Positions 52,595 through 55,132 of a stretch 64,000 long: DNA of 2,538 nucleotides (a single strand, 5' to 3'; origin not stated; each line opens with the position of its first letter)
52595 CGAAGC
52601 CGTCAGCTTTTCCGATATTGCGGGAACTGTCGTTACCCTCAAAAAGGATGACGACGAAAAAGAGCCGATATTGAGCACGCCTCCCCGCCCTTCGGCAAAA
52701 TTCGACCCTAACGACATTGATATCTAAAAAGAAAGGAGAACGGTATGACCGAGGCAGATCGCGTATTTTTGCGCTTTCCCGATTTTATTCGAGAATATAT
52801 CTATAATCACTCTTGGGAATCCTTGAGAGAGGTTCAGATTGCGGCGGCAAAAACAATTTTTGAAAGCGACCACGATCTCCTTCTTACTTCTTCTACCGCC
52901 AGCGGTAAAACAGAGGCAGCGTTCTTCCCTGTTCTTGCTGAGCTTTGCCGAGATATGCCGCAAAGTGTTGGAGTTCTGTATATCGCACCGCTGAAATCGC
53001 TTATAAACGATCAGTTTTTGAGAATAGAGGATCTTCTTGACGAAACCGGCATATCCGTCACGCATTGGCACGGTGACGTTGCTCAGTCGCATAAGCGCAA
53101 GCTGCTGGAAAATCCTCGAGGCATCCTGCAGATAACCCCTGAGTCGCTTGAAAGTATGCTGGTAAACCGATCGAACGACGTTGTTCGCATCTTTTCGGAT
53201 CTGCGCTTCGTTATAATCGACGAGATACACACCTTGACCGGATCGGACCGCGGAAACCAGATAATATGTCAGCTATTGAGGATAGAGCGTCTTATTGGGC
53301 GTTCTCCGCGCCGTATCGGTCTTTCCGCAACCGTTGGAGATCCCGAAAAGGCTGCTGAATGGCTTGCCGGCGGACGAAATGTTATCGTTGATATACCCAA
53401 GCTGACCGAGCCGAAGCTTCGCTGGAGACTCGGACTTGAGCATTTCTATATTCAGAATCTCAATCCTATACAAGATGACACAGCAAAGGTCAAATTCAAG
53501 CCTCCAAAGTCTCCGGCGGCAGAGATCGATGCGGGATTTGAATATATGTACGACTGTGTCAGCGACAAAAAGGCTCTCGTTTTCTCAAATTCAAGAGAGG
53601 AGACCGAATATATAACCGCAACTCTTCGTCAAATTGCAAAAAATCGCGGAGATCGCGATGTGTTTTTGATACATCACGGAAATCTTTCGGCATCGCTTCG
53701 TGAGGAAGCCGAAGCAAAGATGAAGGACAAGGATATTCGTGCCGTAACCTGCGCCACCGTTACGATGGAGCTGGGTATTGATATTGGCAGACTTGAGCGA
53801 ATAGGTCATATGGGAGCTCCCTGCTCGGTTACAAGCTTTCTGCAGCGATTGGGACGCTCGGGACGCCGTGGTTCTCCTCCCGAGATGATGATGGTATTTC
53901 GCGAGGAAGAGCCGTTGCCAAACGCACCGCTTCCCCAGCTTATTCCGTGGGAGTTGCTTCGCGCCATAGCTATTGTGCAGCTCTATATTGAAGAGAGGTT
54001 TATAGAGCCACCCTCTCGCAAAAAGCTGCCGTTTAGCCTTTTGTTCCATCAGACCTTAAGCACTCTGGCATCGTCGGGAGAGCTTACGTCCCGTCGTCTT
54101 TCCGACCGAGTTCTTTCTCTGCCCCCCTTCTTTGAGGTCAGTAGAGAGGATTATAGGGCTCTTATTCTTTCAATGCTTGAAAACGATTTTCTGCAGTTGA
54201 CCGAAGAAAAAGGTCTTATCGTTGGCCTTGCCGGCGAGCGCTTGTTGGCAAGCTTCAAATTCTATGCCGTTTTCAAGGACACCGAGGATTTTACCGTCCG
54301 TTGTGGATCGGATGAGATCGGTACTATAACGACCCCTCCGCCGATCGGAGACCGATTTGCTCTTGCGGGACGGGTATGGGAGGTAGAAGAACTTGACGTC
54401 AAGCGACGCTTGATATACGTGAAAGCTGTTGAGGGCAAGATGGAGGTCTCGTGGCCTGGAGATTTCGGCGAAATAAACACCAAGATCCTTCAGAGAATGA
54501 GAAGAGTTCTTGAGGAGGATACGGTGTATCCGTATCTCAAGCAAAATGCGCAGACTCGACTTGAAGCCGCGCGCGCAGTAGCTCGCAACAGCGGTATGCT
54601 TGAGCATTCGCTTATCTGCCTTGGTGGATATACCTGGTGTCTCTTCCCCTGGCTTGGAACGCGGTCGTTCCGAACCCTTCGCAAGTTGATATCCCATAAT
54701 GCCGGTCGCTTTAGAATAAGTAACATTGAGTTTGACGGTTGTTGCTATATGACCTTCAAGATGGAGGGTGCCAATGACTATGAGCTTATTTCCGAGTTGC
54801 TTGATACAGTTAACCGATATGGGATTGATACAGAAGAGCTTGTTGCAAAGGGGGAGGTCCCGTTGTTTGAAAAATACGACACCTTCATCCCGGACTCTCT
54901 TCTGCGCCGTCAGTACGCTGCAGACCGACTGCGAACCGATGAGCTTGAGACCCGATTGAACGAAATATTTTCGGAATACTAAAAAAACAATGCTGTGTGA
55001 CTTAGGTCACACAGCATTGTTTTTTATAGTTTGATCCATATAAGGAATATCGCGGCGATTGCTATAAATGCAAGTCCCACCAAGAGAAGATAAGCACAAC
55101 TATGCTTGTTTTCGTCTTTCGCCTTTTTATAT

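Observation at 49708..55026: Three-gene TerB-N/TerB-C, DUF2791 ATPase, Lhr-like helicase cassette: Shango-type anti-phage defence candidate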

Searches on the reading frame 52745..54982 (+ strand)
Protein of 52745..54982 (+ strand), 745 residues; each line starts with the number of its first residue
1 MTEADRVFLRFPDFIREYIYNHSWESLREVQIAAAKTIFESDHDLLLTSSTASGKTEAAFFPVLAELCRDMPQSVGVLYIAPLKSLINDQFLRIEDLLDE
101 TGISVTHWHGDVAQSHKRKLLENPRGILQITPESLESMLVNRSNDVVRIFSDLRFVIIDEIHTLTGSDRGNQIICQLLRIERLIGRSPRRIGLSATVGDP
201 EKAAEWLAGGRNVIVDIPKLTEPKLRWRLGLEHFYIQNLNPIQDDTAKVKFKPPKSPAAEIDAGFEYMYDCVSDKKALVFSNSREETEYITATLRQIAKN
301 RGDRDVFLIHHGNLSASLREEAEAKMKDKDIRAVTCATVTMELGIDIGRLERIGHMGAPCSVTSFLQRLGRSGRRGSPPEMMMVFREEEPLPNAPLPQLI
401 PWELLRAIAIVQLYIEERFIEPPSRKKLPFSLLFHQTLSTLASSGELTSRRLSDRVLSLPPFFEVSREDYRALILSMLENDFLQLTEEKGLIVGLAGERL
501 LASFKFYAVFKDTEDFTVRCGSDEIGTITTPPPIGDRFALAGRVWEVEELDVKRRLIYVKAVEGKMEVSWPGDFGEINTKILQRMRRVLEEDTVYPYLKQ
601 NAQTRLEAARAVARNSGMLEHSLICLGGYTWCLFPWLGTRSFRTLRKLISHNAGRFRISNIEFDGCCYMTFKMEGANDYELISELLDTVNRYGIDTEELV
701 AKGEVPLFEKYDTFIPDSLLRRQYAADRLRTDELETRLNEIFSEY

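Call 7: search_protein_families(library=pfam, proteins=[window:52745-54982:+], max_evalue=0.01)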
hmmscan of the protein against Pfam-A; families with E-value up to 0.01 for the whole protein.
window:52745-54982:+ (745 aa): 5 families
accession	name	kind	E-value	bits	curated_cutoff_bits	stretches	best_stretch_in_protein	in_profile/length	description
PF00270.35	DEAD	-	3.8e-29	102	26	1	29-198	2-161/167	DEAD/DEAH box helicase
PF00271.37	Helicase_C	-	3.8e-16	59.7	23.5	1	270-376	8-110/110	Helicase conserved C-terminal domain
PF04851.21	ResIII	-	4.8e-07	30.3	22.5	1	26-197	3-162/164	Type III restriction enzyme, res subunit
PF22590.2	Cas3-like_C_2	-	0.0013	19.4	27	1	275-375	3-104/106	CRISPR-associated nuclease/helicase Cas3, C-terminal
PF19306.5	WH_Lhr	-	0.0069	16.2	27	0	535-565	136-164/168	Large helicase-related protein, winged helix domain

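Call 8: search_protein_families(library=padloc, proteins=[window:52745-54982:+], max_evalue=0.01)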
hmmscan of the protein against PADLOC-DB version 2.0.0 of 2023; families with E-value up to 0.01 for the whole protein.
window:52745-54982:+ (745 aa): 66 families (the best 25 are shown)
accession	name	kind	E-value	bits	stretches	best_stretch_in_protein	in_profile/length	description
PDLC03960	SngC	-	1.9e-237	788.6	1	7-735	5-714/720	-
PDLC02503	BrxHI|BrxHII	-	1.2e-126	421.7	1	16-662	13-623/698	BrxHI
PDLC02501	BrxHI|BrxHII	-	1.8e-77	259.3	2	7-220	3-221/925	BrxHI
PDLC02897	DpdJ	-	8.6e-34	114.6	1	29-375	102-451/1570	DpdJ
PDLC00037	DruE3|DruE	-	3.1e-23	79.5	2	315-391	1041-1116/2055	SNF2 family N-terminal domain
PDLC00036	DruE3|DruE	-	7.3e-20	67.7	2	31-202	97-290/2023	SNF2 family N-terminal domain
PDLC00035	DruE3|DruE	-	2.9e-19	66.3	2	31-207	107-309/1460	SNF2 family N-terminal domain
PDLC03928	PsyrT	-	4.6e-18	62.8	2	21-196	17-184/689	-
PDLC00192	HamB1|HamB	-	3.1e-16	56.2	1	27-214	269-451/1104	DEAD-box helicase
PDLC00175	HamB1|HamB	-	1.8e-15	53.5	1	47-231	246-422/1000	DEAD-box helicase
PDLC00194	HamB1|HamB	-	4.5e-15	52.6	2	13-215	214-411/995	DEAD-box helicase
PDLC02896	DpdJ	-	7.1e-15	51.8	3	119-203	331-418/1487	DpdJ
PDLC02864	DpdF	-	2.3e-14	51.1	1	276-388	236-341/610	DpdF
PDLC01761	Cas3b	-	3.8e-14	50.3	2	25-124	218-306/705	-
PDLC00013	DruE1|DruE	-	5.3e-14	49.1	2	328-377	1080-1128/1776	SNF2 family N-terminal domain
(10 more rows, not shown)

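Call 9: search_protein_families(library=ncbifam, proteins=[window:52745-54982:+], max_evalue=0.01)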
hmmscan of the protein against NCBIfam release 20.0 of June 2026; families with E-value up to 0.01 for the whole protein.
window:52745-54982:+ (745 aa): 32 families (the best 25 are shown)
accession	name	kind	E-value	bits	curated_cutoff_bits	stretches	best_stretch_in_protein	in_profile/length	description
TIGR04121.1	DEXH_lig_assoc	equivalog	1.7e-63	214.6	850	1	15-474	3-431/804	ligase-associated DNA damage response DEXH box helicase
NF010338.0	PRK13767.1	equivalog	2.7e-55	188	849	1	5-375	13-385/877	ATP-dependent helicase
TIGR03817.1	DECH_helic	hypoth_equivalog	1.6e-37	129.2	874.1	1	27-391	37-388/742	helicase/secretion neighborhood putative DEAH-box helicase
NF007284.0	PRK09751.1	equivalog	4.1e-36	123.7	1496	2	28-303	31-321/1538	ATP-dependent helicase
NF002654.0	PRK02362.1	equivalog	1.4e-18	66.6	887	1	9-329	6-297/739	ATP-dependent DNA helicase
NF001308.0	PRK00254.1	equivalog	8.7e-17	60.6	1216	1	14-209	11-191/720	ATP-dependent DNA helicase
TIGR00614.1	recQ_fam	subfamily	3.2e-16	59.2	219.8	2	272-386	224-331/470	RecQ family ATP-dependent DNA helicase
NF040935.1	helicase_Hel308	equivalog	2.4e-15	55.8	1200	1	12-215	12-198/704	ATP-dependent DNA helicase Hel308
TIGR01389.1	recQ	equivalog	2.2e-13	49.6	640.2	1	275-388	225-331/591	DNA helicase RecQ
NF002251.0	PRK01172.1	equivalog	5.7e-13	48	891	1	27-208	23-190/674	ATP-dependent DNA helicase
NF041067.1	DpdJ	equivalog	1.5e-12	46.1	800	1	122-209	327-417/1482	protein DpdJ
NF008394.0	PRK11192.1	equivalog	3.1e-10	39.5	507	1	275-377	248-343/441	ATP-dependent RNA helicase SrmB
NF053631.1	RNA_helic_CshA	equivalog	1.1e-08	34.4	646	2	270-378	233-334/434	degradosome RNA helicase CshA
NF008279.0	PRK11057.1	equivalog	1.8e-08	33.3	1015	1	273-386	235-341/608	ATP-dependent DNA helicase RecQ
NF041063.1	DpdF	equivalog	2.2e-08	33.2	550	1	40-163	156-281/813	protein DpdF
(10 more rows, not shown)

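Call 18: find_encoding_contigs(protein=window:52745-54982:+, flank=10000, max_places=6)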
Protein window:52745-54982:+ (745 aa): 15 contigs read that carry it; 6 places shown.
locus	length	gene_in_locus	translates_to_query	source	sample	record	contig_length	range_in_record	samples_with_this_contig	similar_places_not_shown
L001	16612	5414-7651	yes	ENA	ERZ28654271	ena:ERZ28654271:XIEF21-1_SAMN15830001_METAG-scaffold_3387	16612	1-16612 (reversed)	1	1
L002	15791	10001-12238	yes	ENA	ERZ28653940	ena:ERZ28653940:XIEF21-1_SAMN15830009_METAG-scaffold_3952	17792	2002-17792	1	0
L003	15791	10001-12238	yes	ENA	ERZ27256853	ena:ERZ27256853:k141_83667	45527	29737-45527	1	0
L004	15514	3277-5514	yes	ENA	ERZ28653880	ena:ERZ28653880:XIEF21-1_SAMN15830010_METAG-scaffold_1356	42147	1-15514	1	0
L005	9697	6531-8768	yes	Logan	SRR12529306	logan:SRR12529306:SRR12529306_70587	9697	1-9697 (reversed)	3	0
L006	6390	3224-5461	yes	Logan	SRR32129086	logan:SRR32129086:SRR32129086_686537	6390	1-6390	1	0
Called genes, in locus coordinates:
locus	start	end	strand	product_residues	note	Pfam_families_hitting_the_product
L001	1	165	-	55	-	?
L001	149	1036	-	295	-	PF18937:DUF5685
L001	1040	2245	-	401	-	PF00254:FKBP_C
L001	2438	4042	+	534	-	PF13208:TerB_N, PF15615:TerB_C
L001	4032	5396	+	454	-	PF10923:BrxC_BrxD, PF13191:AAA_16 (weak)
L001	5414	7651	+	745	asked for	PF00270:DEAD, PF04851:ResIII (weak), PF00271:Helicase_C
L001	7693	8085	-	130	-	PF13038:DUF3899 (weak)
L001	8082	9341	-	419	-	PF00005:ABC_tran, PF08352:oligo_HPY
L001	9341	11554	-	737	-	PF00005:ABC_tran, PF13304:AAA_21, PF00005:ABC_tran, PF08352:oligo_HPY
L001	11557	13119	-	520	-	PF12911:OppC_N, PF00528:BPD_transp_1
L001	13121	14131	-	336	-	PF00528:BPD_transp_1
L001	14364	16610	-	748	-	?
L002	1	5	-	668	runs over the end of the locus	?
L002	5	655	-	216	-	PF01195:Pept_tRNA_hydro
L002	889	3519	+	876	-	PF01326:PPDK_N, PF00391:PEP-utilizers, PF02896:PEP-utilizers_C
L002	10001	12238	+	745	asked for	PF00270:DEAD, PF04851:ResIII (weak), PF00271:Helicase_C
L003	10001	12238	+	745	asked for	PF00270:DEAD, PF04851:ResIII (weak), PF00271:Helicase_C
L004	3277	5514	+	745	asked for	PF00270:DEAD, PF04851:ResIII (weak), PF00271:Helicase_C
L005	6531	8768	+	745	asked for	PF00270:DEAD, PF04851:ResIII (weak), PF00271:Helicase_C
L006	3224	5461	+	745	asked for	PF00270:DEAD, PF04851:ResIII (weak), PF00271:Helicase_C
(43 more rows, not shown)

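Call 23: search_solved_structures(query=window:52745-54982:+, max_evalue=0.00001, show_alignments=1)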
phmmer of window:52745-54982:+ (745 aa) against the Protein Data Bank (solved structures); distinct sequences matched with E-value up to 0.00001: 52.
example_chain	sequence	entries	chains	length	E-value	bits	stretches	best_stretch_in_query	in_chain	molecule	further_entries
6znp_A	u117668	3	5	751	1e-30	110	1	41-385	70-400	Uncharacterized ATP-dependent helicase YprA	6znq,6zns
5v9x_A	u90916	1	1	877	1.9e-30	109.1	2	23-216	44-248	ATP-dependent DNA helicase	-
7lhl_A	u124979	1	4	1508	1.1e-29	106.5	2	23-216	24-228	ATP-dependent DNA helicase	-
6qv3_A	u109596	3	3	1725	1.1e-20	76.8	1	22-206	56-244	Pre-mRNA splicing helicase-like protein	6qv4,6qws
5m59_A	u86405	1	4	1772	1.2e-20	76.7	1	22-206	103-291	Pre-mRNA splicing helicase-like protein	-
6qdv_B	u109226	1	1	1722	1.7e-20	76.2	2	24-208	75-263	U5 small nuclear ribonucleoprotein 200 kDa helicase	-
4f92_B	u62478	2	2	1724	1.7e-20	76.2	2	24-208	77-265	U5 small nuclear ribonucleoprotein 200 kDa helicase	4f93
4f91_B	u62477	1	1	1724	1.7e-20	76.2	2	24-208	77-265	U5 small nuclear ribonucleoprotein 200 kDa helicase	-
5urj_A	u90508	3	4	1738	1.7e-20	76.2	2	24-208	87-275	U5 small nuclear ribonucleoprotein 200 kDa helicase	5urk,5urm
4kit_B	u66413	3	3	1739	1.7e-20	76.2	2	24-208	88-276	U5 small nuclear ribonucleoprotein 200 kDa helicase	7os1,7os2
6s8q_B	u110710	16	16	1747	1.7e-20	76.2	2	24-208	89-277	U5 small nuclear ribonucleoprotein 200 kDa helicase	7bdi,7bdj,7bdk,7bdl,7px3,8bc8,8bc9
6s9i_B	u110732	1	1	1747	1.9e-20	76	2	24-208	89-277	U5 small nuclear ribonucleoprotein 200 kDa helicase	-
8alz_B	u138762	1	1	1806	2.8e-20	75.5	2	18-207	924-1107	Activating signal cointegrator 1 complex subunit 3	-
3jcr_C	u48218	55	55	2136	3.6e-20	75.1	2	24-208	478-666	hBrr2 | U5 small nuclear ribonucleoprotein 200 kDa helicase | Brr2, U5 small nuclear ribonucleoprotein 200 kDa helicase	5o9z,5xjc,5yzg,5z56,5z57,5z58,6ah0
6s8o_B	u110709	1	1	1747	3.6e-20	75.1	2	24-208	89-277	U5 small nuclear ribonucleoprotein 200 kDa helicase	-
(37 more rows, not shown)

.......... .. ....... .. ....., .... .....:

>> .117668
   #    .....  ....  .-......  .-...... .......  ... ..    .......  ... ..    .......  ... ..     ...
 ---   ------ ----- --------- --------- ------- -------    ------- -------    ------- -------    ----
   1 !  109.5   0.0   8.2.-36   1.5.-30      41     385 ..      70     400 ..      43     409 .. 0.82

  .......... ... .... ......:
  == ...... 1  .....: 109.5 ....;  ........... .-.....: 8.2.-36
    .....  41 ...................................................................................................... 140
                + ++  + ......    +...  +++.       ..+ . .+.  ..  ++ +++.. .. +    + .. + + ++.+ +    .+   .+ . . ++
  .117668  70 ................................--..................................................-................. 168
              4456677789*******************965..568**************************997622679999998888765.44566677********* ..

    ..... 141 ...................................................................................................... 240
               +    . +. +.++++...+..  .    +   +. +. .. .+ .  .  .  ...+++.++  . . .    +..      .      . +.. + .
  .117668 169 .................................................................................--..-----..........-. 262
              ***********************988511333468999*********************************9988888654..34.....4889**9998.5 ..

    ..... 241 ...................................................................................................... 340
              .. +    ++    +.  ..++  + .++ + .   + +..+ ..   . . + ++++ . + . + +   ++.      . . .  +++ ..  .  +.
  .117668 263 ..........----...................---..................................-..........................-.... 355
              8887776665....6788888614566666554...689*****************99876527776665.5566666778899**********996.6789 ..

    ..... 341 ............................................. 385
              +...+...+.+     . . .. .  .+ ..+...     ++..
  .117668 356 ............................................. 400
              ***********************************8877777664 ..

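Call 27: find_homologous_proteins(query=window:52745-54982:+)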
Query window:52745-54982:+ (745 aa): 8000 proteins with E <= 0.001 among 8000 candidates; the best 120 are listed.
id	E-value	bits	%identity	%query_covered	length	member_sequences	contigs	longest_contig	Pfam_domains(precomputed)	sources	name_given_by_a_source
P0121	0.0e+0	1684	99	100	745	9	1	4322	PF00270.36,PF00271.38,PF04851.22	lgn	-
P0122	0.0e+0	1538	89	100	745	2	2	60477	PF00270.36,PF00271.38,PF04851.22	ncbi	-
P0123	0.0e+0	1533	88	100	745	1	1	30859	PF00270.36,PF00271.38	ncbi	-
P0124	0.0e+0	1432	83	100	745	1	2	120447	PF00270.36,PF00271.38,PF04851.22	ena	-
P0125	0.0e+0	1432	81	100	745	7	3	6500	PF00270.36,PF00271.38,PF04851.22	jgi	-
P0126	0.0e+0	1415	81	100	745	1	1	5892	PF00270.36,PF00271.38,PF04851.22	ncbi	-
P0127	0.0e+0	1415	81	100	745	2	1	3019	PF00270.36,PF00271.38,PF04851.22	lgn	-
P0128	0.0e+0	1410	81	100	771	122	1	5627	PF00270.36,PF00271.38,PF04851.22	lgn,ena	-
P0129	0.0e+0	1366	79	100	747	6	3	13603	PF00270.36,PF00271.38,PF04851.22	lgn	-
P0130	0.0e+0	1365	78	100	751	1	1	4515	PF00270.36,PF00271.38,PF04851.22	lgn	-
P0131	0.0e+0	1363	79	100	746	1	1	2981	PF00270.36,PF00271.38,PF04851.22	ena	-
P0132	0.0e+0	1349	78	100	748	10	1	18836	PF00270.36,PF00271.38,PF04851.22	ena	-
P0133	0.0e+0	1347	78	99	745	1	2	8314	PF00270.36,PF00271.38,PF04851.22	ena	-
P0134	0.0e+0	1343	78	100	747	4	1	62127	PF00270.36,PF00271.38,PF04851.22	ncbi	-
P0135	0.0e+0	1293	76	100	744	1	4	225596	PF00270.36,PF00271.38,PF04851.22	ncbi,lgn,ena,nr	ncbi:MAG: DEAD/DEAH box helicase [Clostridia bacterium]|nr:DEAD/DEAH box helicase [Clostridia bacter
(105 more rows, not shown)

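Call 45: predict_structure(alignment_id=A2)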
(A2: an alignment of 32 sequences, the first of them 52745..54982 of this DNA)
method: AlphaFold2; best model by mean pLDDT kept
length: 745 residues; sequences in the alignment: 32
mean_pLDDT: 61.9   pTM: 0.41
mean pLDDT of the five models: 61.9, 58.4, 57.2, 49.6, 48.8
residues with pLDDT >= 90: 51; 70-90: 236; 50-70: 238; < 50: 220
segments of 3 or more residues with pLDDT < 50: 72-76, 80-89, 110-116, 161-167, 226-264, 274-289, 305-322, 329-394, 418-424, 502-514, 538-543, 563-575
pLDDT, mean of each block of 10 residues (from residue 1): 74 79 66 77 68 62 70 49 43 64 58 47 64 67 68 61 50 68 69 58 71 72 49 29 33 37 53 43 42 58 48 40 49 29 22 26 29 28 24 53 68 53 55 70 76 78 81 89 84 71 31 49 55 53 59 68 34 53 89 72 79 86 86 89 91 89 81 90 92 87 64 77 82 91 91
secondary structure, 60 per line:
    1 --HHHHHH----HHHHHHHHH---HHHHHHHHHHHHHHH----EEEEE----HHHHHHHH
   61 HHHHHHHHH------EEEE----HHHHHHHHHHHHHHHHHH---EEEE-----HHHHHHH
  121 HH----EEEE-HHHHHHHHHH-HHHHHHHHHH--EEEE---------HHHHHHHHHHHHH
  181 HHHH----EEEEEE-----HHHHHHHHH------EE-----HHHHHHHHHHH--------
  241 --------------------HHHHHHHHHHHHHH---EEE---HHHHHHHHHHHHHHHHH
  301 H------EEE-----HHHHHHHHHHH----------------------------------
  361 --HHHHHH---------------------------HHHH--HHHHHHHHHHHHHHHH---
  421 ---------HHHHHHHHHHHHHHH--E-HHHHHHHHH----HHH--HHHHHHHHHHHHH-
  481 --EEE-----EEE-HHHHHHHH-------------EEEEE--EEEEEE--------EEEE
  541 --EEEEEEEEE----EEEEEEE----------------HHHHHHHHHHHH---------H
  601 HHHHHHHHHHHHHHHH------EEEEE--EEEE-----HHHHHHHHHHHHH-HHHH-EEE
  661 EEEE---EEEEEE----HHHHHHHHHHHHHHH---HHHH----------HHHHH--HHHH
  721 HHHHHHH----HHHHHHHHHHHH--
elements in order (helices of 4 or more, strands of 3 or more residues): H3-8 H13-21 H25-39 E44-48 H53-69 E76-79 H84-101 E105-108 H114-122 E127-130 H132-141 H143-152 E155-158 H168-184 E189-194 H200-208 H222-232 H261-274 E278-280 H284-301 E308-310 H316-326 H363-368 H396-399 H402-417 H430-444 H449-457 H467-479 E483-485 E491-493 H495-502 E516-520 E523-528 E537-540 E543-551 E556-562 H579-590 H600-616 E623-627 E630-633 H639-651 H653-656 E658-664 E668-673 H678-692 H696-699 H710-714 H717-727 H732-743

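Call 47: fold_search(model_id=the predicted structure, library=pdb)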
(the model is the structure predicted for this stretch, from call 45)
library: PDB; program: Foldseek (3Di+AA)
matches with E <= 10: 1343; with E <= 0.001: 144
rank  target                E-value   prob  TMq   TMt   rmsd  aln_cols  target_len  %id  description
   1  5v9x_A                6.8e-17  1.00  0.27  0.27  20.7       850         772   20  Structure of Mycobacterium smegmatis helicase Lhr bound to ssDNA and AMP-PNP (released 2017-12-06)
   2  6znq_B                3.4e-11  1.00  0.26  0.27  22.7       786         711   17  Crystal Structure of DUF1998 helicase MrfA bound to DNA and AMPPNP (released 2020-11-25)
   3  6znp_A                1.2e-10  1.00  0.23  0.23  23.0       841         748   15  Crystal Structure of DUF1998 helicase MrfA bound to DNA (released 2020-11-25)
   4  6znp_B                1.4e-10  1.00  0.26  0.27  22.9       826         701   16  Crystal Structure of DUF1998 helicase MrfA bound to DNA (released 2020-11-25)
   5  6zns                  4.4e-10  1.00  0.26  0.29  23.9       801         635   16  Crystal Structure of DUF1998 helicase MrfA (released 2020-11-25)
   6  5urm_B                7.2e-09  1.00  0.24  0.12  21.0       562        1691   18  Crystal structure of human BRR2 in complex with T-1206548 (released 2017-07-19)
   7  8h6k_5D               1.3e-08  1.00  0.23  0.12  18.1       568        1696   17  Cryo-EM structure of human exon-defined spliceosome in the mature B state. (released 2024-05-01)
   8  6crm_A                4.5e-08  1.00  0.21  0.28  23.5       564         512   17  Crystal Structure of RecQ catalytic core from C. sakazakii bound to an unfolded G-quadruplex (released 2018-10-17)
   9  6qws                  6.7e-08  1.00  0.24  0.12  20.2       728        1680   16  Crystal structure of the Ski2 RNA-helicase Brr2 from Chaetomium thermophilum in the apo state (released 2020-01-15)
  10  4f92                  7.8e-08  1.00  0.22  0.11  18.8       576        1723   17  Brr2 Helicase Region S1087L (released 2012-10-17)
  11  5urk                  1.6e-07  1.00  0.24  0.12  17.4       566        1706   17  Crystal structure of human BRR2 in complex with T-3935799 (released 2017-07-19)
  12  4q47_B                1.6e-07  1.00  0.23  0.32  20.0       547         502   17  Structure of the DrRecQ Catalytic Core in complex with ADP (released 2015-05-20)
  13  8ro0_B                1.6e-07  1.00  0.23  0.11  17.7       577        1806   17  Structure of the C. elegans Intron Lariat Spliceosome primed for disassembly (ILS') (released 2024-08-07)
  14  4tmu_A                2.3e-07  1.00  0.21  0.28  22.9       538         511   17  Crystal structure of RecQ catalytic core from C. sakazakii bound to DNA (released 2015-03-11)
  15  8bca_B                2.9e-07  1.00  0.25  0.13  26.3       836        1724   13  Human Brr2 Helicase Region in complex with C-tail deleted Jab1 and compound 26 (released 2023-03-08)
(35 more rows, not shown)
